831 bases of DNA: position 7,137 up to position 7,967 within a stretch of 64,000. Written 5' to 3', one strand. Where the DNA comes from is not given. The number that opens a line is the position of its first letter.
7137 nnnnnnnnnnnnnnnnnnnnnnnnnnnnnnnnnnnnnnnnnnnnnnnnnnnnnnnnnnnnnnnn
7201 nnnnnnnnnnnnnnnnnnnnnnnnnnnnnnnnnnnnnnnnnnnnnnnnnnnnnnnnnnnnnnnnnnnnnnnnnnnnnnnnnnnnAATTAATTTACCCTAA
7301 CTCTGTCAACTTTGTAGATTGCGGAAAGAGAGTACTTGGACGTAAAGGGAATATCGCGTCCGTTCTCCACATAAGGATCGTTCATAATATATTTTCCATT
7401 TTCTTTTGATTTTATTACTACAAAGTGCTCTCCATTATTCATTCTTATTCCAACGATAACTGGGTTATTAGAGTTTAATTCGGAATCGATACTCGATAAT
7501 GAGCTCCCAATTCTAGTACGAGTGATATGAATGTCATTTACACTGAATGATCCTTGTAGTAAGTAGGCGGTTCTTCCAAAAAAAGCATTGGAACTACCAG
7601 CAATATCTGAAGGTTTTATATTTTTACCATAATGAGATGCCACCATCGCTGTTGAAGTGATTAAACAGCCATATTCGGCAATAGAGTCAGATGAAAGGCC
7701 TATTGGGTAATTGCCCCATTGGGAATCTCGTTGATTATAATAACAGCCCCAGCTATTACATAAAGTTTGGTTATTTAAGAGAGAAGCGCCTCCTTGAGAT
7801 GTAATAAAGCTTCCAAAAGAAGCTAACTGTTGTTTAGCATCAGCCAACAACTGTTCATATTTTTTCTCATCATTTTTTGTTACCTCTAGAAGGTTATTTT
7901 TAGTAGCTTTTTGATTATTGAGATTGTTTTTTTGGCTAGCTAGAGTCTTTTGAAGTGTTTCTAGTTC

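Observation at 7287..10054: ftsE-ftsX operon ends in a coiled-coil + papain-like (C39_2-type) hydrolase, a PcsB/EnvC analogue with a different catalytic domain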

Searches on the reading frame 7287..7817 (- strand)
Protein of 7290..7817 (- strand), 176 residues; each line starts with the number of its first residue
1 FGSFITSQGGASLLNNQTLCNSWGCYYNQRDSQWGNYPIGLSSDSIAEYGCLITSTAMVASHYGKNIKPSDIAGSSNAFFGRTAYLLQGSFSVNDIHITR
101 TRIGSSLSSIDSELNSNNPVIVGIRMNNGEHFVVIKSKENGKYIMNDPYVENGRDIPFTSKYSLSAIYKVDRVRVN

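Call 39: search_protein_representatives(protein=window:7287-7811:-)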
Query: 174 residues. Proteins with E-value up to 0.001 (for the whole library): 1031; up to 1e-10: 193; up to 1e-30: 44. The best 150 are listed.
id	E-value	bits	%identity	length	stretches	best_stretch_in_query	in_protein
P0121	1.2e-60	220.8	60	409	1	2-173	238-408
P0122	3.2e-60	219.4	58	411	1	2-174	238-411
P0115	3.4e-60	219.4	60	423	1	2-174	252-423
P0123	7.1e-57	208.5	59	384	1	2-173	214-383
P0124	3.9e-55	202.9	58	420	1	2-174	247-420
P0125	4.6e-55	202.7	61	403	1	2-174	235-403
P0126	7.4e-55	202.0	57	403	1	1-174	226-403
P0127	3.0e-54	200.0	60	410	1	2-174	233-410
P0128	3.2e-53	196.7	55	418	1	2-174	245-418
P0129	4.1e-53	196.3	54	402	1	2-172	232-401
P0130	2.1e-52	194.0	55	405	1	2-168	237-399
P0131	2.9e-50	187.1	57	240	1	2-174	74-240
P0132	3.3e-50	186.8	56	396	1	2-174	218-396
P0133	2.5e-49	184.0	51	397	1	2-174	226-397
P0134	1.5e-48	181.5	57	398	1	2-161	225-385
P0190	2.5e-21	92.9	39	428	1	6-159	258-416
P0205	5.7e-19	85.2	33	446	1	7-167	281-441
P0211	2.8e-18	83.0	33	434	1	7-162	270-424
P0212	3.4e-18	82.7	36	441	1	8-166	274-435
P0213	4.6e-18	82.3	31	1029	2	23-163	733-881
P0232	4.5e-16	75.8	33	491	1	12-167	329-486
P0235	1.0e-15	74.6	36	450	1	19-166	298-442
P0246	5.4e-15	72.3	35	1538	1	24-160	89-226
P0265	5.2e-13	65.8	34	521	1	21-166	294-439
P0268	5.6e-13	65.7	39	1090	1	22-167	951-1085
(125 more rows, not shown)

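Call 41: predict_structure(alignment_id=A2)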
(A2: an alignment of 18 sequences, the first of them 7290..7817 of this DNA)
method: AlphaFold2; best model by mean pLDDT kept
length: 176 residues; sequences in the alignment: 18
mean_pLDDT: 94.0   pTM: 0.91
mean pLDDT of the five models: 94.0, 93.4, 92.5, 92.4, 92.1
residues with pLDDT >= 90: 161; 70-90: 7; 50-70: 8; < 50: 0
segments of 3 or more residues with pLDDT < 50: none
pLDDT, mean of each block of 10 residues (from residue 1): 66 92 96 96 95 98 97 96 95 96 97 98 89 97 97 96 96 96
secondary structure, 60 per line:
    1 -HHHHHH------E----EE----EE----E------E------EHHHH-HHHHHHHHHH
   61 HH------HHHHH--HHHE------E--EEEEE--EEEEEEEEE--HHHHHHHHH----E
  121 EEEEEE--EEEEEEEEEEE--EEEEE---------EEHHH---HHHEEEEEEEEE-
elements in order: H2-7 H46-49 H51-62 H69-73 E89-93 E96-104 H107-115 E120-126 E129-139 E142-146 E167-175

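Call 45: fold_search(model_id=the predicted structure, library=pdb)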
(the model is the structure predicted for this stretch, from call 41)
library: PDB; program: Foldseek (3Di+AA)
matches with E <= 10: 969; with E <= 0.001: 0
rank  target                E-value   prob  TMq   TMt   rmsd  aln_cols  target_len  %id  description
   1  8ssk_C                1.4e-03  1.00  0.51  0.32   5.4       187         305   12  Citrobacter rodentium contact dependent growth inhibition (CDI) entry and toxin (CdiA-CT) domains (released 2024-05-15)
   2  8ssm_A                1.6e-03  1.00  0.53  0.63   5.7       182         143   10  Citrobacter rodentium contact dependent growth inhibition (CDI) toxin (CdiA-CT) and immunity (CdiI) complex (released 2024-05-15)
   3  8ssk_A                1.8e-03  1.00  0.51  0.32   5.4       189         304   12  Citrobacter rodentium contact dependent growth inhibition (CDI) entry and toxin (CdiA-CT) domains (released 2024-05-15)
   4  8vp5_A                2.1e-03  1.00  0.50  0.15   4.2       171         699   15  Cryo-EM structure of the ABC transporter PCAT1 bound with ADP and Substrate (released 2024-10-30)
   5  9l5u_B                2.2e-03  1.00  0.48  0.60   3.2       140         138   14  Papain-like cysteine protease toxin/immunity pair (released 2025-06-04)
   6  8ssk_B                2.2e-03  1.00  0.51  0.32   5.5       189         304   12  Citrobacter rodentium contact dependent growth inhibition (CDI) entry and toxin (CdiA-CT) domains (released 2024-05-15)
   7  8z4h_A                2.7e-03  1.00  0.47  0.37   5.2       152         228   16  Pseudomurein Endoisopeptidase PeiR (released 2025-04-23)
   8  8vp5_B                2.7e-03  1.00  0.48  0.14   4.4       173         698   16  Cryo-EM structure of the ABC transporter PCAT1 bound with ADP and Substrate (released 2024-10-30)
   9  8ssk_D                3.0e-03  1.00  0.51  0.32   5.5       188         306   13  Citrobacter rodentium contact dependent growth inhibition (CDI) entry and toxin (CdiA-CT) domains (released 2024-05-15)
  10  7t54_A                3.6e-03  0.99  0.42  0.13   4.5       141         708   17  Cryo-EM structure of ATP-bound PCAT1 in the outward-facing conformation (released 2022-02-02)
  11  9l5u_A                3.9e-03  1.00  0.34  0.42   2.9        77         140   18  Papain-like cysteine protease toxin/immunity pair (released 2025-06-04)
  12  3k8u                  3.9e-03  1.00  0.51  0.63   3.5       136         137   15  Crystal Structure of the Peptidase Domain of Streptococcus ComA, a Bi-functional ABC Transporter Involved in Quorum Sens (released 2010-02-23)
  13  8z4n_A                4.1e-03  1.00  0.47  0.37   5.2       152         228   15  Pseudomurein Endoisopeptidase PeiR-C90A (released 2025-04-23)
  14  9f5t_C                4.1e-03  0.97  0.27  0.24   5.1        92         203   11  Ubiquitin C-terminal clippase BpJOS (released 2025-04-23)
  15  8vp9_A                4.4e-03  1.00  0.48  0.14   3.8       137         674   15  Cryo-EM structure of the cysteine-free ABC transporter PCAT1 bound with ADP and Substrate (released 2024-10-30)
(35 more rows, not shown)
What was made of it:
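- On EnvC: The C-terminal domain is papain-fold (calls 41, 45).
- A fold neighbour, PeiR, is a cell-wall isopeptidase (call 45).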

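Call 46: list_cluster_members(proteins=[P0190, P0205, P0212, P0232, P0235, P0213, P0246, P0268, P0265, P0211])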
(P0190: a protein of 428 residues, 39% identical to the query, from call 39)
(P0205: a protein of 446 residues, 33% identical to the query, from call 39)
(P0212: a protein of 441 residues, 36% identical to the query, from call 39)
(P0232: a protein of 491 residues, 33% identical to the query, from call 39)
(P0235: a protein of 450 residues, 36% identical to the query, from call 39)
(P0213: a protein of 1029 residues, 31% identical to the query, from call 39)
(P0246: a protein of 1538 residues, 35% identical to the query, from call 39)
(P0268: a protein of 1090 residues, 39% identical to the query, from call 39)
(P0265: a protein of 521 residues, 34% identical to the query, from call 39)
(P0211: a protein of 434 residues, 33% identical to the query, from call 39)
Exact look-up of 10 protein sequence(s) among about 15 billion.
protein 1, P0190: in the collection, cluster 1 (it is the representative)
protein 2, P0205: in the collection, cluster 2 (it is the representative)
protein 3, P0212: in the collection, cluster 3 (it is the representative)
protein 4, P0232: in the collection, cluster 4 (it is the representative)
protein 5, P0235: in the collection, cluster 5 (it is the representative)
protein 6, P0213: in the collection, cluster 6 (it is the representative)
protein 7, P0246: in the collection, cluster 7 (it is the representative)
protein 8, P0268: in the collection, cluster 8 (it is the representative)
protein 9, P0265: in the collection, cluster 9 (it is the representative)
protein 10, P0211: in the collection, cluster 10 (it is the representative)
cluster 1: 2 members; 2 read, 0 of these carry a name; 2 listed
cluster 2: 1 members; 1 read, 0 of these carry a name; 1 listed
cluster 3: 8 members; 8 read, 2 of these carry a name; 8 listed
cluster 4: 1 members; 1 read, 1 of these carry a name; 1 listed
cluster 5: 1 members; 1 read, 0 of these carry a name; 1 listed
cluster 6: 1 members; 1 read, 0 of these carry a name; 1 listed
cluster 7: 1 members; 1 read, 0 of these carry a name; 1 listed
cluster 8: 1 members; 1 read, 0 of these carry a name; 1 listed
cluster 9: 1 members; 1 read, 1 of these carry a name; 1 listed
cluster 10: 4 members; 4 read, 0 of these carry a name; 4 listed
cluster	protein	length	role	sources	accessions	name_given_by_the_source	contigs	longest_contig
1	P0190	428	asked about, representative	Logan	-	-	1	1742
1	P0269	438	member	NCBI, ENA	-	-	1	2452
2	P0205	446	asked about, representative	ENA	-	-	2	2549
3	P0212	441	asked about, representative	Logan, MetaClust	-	\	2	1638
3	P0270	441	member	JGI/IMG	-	peptidoglycan hydrolase CwlO-like protein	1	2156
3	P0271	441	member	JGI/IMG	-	-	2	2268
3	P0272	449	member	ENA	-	-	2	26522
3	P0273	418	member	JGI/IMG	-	-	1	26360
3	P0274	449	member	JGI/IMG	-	-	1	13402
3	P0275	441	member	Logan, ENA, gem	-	-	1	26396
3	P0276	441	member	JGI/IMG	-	-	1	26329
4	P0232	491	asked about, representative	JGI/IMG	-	Papain-like cysteine protease AvrRpt2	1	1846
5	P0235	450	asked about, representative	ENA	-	-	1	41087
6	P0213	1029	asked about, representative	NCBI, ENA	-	-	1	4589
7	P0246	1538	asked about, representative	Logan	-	-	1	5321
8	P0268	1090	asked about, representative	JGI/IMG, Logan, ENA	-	-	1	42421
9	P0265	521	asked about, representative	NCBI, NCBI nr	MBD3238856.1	MAG: hypothetical protein GF332_04445 [Candidatus Moranbacteria bacterium] | hypothetical protein [Candidatus Moranbacteria bacterium]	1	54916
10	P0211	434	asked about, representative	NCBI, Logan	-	-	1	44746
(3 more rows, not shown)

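Call 47: find_encoding_contigs(protein=P0275, flank=7000, max_places=2)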
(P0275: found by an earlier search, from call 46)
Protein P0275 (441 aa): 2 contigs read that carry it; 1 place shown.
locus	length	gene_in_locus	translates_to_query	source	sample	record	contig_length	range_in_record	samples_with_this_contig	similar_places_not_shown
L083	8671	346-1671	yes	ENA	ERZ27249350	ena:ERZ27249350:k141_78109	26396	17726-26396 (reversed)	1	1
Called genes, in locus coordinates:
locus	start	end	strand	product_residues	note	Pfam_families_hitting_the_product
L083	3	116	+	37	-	?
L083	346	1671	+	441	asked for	PF24568:CC_PcsB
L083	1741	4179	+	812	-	PF00005:ABC_tran, PF13304:AAA_21 (faint), PF01590:GAF (weak), PF13185:GAF_2, PF00512:HisKA, PF02518:HATPase_c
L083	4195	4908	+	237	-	PF00072:Response_reg, PF00486:Trans_reg_C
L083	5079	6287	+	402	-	PF13407:Peripla_BP_4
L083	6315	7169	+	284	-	PF00005:ABC_tran, PF02463:SMC_N (weak), PF13304:AAA_21 (faint)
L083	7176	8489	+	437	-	PF02653:BPD_transp_2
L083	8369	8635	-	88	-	-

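Call 48: find_encoding_contigs(protein=P0211, flank=7000, max_places=2)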
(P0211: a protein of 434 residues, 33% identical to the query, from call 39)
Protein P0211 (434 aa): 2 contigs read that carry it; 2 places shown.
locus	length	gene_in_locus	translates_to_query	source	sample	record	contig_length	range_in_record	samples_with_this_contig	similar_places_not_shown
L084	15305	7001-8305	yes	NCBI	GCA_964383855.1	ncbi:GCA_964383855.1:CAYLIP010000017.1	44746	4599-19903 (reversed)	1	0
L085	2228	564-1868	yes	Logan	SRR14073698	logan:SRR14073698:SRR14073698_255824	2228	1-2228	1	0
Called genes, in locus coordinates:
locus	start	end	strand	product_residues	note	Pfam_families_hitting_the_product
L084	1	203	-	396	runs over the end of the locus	PF04389:Peptidase_M28 (weak), PF01546:Peptidase_M20, PF07687:M20_dimer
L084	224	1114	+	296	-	PF03576:Peptidase_S58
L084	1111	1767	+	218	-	PF00300:His_Phos_1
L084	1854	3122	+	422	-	PF12832:MFS_1_like (weak), PF07690:MFS_1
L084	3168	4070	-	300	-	PF05257:CHAP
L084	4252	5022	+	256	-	PF00106:adh_short, PF08659:KR (weak), PF13561:adh_short_C2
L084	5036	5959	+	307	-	PF00676:E1_dh, PF00456:Transketolase_N (weak)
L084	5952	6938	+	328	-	PF02779:Transket_pyr, PF02780:Transketolase_C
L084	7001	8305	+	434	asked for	PF24568:CC_PcsB (weak)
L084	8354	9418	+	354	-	PF00583:Acetyltransf_1 (faint), PF13508:Acetyltransf_7 (faint)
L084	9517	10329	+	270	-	PF00005:ABC_tran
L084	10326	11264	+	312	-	PF18075:FtsX_ECD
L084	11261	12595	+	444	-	PF08614:ATG16 (weak), PF01551:Peptidase_M23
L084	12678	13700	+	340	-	PF00005:ABC_tran, PF13304:AAA_21 (weak)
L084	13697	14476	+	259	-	-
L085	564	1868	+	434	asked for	PF24568:CC_PcsB (weak)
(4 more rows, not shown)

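Call 49: find_homologous_proteins(query=P0211, max_evalue=0.00001)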
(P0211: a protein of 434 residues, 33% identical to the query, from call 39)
Query P0211 (434 aa): 99 proteins with E <= 0.00001 among 8000 candidates.
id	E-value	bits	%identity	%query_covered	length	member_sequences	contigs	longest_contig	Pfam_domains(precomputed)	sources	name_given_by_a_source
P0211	1.9e-279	944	100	100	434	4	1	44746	PF24568.2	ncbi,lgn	-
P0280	3.9e-217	739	77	100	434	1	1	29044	-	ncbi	-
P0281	3.1e-216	736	78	100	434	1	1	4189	-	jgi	jgi:peptidoglycan hydrolase CwlO-like protein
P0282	1.1e-215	734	77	100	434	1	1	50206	-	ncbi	-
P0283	1.1e-204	698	74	100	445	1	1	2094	-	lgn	-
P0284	2.1e-200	684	73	100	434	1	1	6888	-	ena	-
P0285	1.8e-198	678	72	100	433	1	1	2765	-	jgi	jgi:peptidoglycan hydrolase CwlO-like protein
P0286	6.3e-198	676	74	94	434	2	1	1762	-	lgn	-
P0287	1.6e-194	665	70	100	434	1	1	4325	PF12385.15,PF24568.2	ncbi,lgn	-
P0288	1.1e-181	622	67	100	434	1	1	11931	PF24568.2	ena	-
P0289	2.1e-172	592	67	93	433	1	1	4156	PF24568.2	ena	-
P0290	1.6e-169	582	63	100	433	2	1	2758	PF24568.2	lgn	-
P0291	2.6e-161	555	59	98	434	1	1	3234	PF24568.2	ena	-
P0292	1.0e-157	543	57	100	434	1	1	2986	PF24568.2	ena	-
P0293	1.5e-129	451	53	89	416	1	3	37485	PF24568.2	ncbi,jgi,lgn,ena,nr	ncbi:MAG TPA: hypothetical protein VNI34_05350 [Candidatus Nitrosotalea sp.]|nr:hypothetical protein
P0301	1.1e-113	398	49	98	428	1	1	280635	-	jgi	jgi:peptidoglycan hydrolase CwlO-like protein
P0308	2.9e-111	390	49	99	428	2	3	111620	-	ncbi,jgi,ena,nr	ncbi:MAG TPA: hypothetical protein VNG93_05410 [Candidatus Dormibacteraeota bacterium]|nr:hypothetic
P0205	2.8e-105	371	45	93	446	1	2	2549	PF08614.17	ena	-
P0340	4.5e-103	363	45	93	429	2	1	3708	PF13529.14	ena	-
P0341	6.0e-103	363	44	93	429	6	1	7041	PF13529.14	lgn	-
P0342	1.6e-102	362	42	93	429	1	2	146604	PF13529.14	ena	-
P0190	1.5e-83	299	41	95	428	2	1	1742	PF24568.2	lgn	-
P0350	1.8e-54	203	58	37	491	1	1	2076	PF13529.14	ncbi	-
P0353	3.3e-51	193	55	37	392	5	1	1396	PF13529.14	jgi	jgi:hypothetical protein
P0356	6.0e-50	189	57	35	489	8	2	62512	PF13529.14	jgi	jgi:hypothetical protein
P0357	6.2e-50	189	56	37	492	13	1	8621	PF13529.14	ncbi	-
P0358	8.4e-50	188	58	37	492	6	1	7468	PF13529.14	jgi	-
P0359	9.4e-50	188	57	37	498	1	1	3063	PF13529.14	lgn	-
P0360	1.2e-49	188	56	37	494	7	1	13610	PF13529.14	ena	-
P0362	2.4e-49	187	56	36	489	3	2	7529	PF13529.14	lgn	-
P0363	3.7e-49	186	58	35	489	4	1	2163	PF13529.14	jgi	-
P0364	7.1e-49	185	57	35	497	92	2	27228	PF13529.14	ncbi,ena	-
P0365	1.3e-48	184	57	39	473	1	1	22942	PF13529.14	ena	-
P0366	3.6e-48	183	53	36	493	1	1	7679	PF13529.14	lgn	-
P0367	6.0e-48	182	55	37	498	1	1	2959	PF13529.14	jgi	jgi:Papain-like cysteine protease AvrRpt2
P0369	4.1e-47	179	55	36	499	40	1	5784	PF13529.14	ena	-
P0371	7.6e-47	178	55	37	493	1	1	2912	PF13529.14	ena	-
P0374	2.6e-24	104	24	87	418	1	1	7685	PF13529.14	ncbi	-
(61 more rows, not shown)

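Call 50: find_encoding_contigs(protein=P0308, flank=7000, max_places=2)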
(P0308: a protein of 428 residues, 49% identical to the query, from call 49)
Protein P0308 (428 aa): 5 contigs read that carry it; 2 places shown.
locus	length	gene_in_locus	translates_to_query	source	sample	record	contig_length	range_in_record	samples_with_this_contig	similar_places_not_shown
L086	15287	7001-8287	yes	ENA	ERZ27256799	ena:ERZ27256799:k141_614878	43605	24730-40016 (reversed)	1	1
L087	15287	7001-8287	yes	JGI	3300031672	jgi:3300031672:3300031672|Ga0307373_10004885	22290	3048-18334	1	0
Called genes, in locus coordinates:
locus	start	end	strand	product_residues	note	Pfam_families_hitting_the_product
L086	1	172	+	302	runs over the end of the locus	PF01619:Pro_dh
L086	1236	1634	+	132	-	PF02424:ApbE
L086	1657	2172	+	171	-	PF00582:Usp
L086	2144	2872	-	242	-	-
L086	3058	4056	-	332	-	PF04909:Amidohydro_2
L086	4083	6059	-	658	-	PF16177:ACAS_N, PF00501:AMP-binding, PF13193:AMP-binding_C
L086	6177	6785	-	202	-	PF01184:Gpr1_Fun34_YaaH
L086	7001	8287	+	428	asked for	-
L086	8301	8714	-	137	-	PF00072:Response_reg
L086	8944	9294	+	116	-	PF01638:HxlR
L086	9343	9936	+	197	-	PF13240:Zn_Ribbon_1 (weak), PF00990:GGDEF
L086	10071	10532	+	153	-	PF00300:His_Phos_1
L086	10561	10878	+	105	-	-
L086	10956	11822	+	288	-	PF02423:OCD_Mu_crystall, PF01488:Shikimate_DH (weak), PF03807:F420_oxidored (weak)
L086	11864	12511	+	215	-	PF04029:2-ph_phosp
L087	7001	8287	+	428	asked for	-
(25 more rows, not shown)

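Call 51: find_encoding_contigs(protein=P0301, flank=7000, max_places=1)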
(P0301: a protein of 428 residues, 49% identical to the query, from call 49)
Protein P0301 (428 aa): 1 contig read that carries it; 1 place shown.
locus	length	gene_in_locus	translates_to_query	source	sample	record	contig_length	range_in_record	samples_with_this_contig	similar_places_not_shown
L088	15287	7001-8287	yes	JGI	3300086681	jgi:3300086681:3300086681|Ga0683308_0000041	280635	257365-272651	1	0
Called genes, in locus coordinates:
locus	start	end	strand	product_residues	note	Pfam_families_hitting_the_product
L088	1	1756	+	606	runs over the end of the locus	PF00989:PAS, PF08447:PAS_3, PF08448:PAS_4, PF13426:PAS_9, PF08447:PAS_3, PF00989:PAS, PF08448:PAS_4, PF13426:PAS_9, +4 more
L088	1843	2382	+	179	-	PF00582:Usp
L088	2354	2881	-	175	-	-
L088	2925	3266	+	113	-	-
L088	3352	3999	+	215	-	-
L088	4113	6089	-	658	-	PF16177:ACAS_N, PF00501:AMP-binding, PF13193:AMP-binding_C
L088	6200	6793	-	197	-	PF01184:Gpr1_Fun34_YaaH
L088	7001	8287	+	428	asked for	-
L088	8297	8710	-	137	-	PF00072:Response_reg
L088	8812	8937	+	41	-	-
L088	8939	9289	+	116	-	PF01638:HxlR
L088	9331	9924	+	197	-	PF24463:DUF7577 (weak), PF13240:Zn_Ribbon_1 (weak), PF00990:GGDEF (weak)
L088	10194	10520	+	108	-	PF00300:His_Phos_1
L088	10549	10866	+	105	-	-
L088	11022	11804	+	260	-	PF02423:OCD_Mu_crystall, PF03807:F420_oxidored (weak)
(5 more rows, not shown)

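Call 52: find_encoding_contigs(protein=P0342, flank=7000, max_places=1)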
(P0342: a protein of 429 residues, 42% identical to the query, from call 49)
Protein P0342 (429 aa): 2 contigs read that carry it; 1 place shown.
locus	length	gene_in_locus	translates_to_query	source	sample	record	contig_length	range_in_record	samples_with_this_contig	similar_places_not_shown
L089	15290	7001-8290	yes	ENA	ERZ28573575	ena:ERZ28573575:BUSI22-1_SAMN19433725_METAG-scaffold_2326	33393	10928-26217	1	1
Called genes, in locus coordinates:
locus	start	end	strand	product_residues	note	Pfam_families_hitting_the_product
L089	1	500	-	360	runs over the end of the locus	PF03824:NicO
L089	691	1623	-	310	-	PF02899:Phage_int_SAM_1, PF00589:Phage_integrase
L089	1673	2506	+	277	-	PF03982:DAGAT (weak), PF01553:Acyltransferase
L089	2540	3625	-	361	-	PF00487:FA_desaturase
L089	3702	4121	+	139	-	PF01243:PNPOx_N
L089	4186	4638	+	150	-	PF01575:MaoC_dehydratas, PF13452:FAS1_DH_region (weak)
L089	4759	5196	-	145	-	PF07080:DUF1348, PF12680:SnoaL_2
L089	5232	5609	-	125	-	PF02629:CoA_binding (weak), PF13380:CoA_binding_2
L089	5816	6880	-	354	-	PF01244:Peptidase_M19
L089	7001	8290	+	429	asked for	PF13529:Peptidase_C39_2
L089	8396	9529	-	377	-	PF01699:Na_Ca_ex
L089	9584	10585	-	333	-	PF04185:Phosphoesterase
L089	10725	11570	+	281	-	PF00296:Bac_luciferase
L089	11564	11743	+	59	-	-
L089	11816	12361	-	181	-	PF16113:ECH_2 (faint), PF00378:ECH_1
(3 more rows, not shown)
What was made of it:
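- In Dormibacterota the same architecture is mostly unlinked to ftsEX, whose operon there has its own M23 partner (calls 48, 50-52).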

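Call 67: search_protein_families(library=phrogs, proteins=[window:7290-7817:-], max_evalue=0.01)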
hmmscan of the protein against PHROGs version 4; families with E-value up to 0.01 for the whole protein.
window:7290-7817:- (176 aa): 2 families
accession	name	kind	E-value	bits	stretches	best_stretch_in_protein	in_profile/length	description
phrog_10075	-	unknown function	9.1e-05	21.6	1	26-150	561-681/1205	-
phrog_10051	-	lysis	0.00024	21.4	1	47-151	295-412/455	endolysin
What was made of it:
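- There is a weak PHROG endolysin hit at 2.4e-4 (call 67).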

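Call 68: search_dna_similar(query=window:7290-7817:-, collection=phages, mode=protein, max_evalue=0.001, max_rows=20)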
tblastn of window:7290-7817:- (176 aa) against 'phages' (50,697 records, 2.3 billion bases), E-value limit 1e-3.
No match.
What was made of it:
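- No phage lysin homologue was detectable by tblastn (call 68).
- Tried and rejected: (6) Phage lysin homologues by tblastn: none (call 68).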
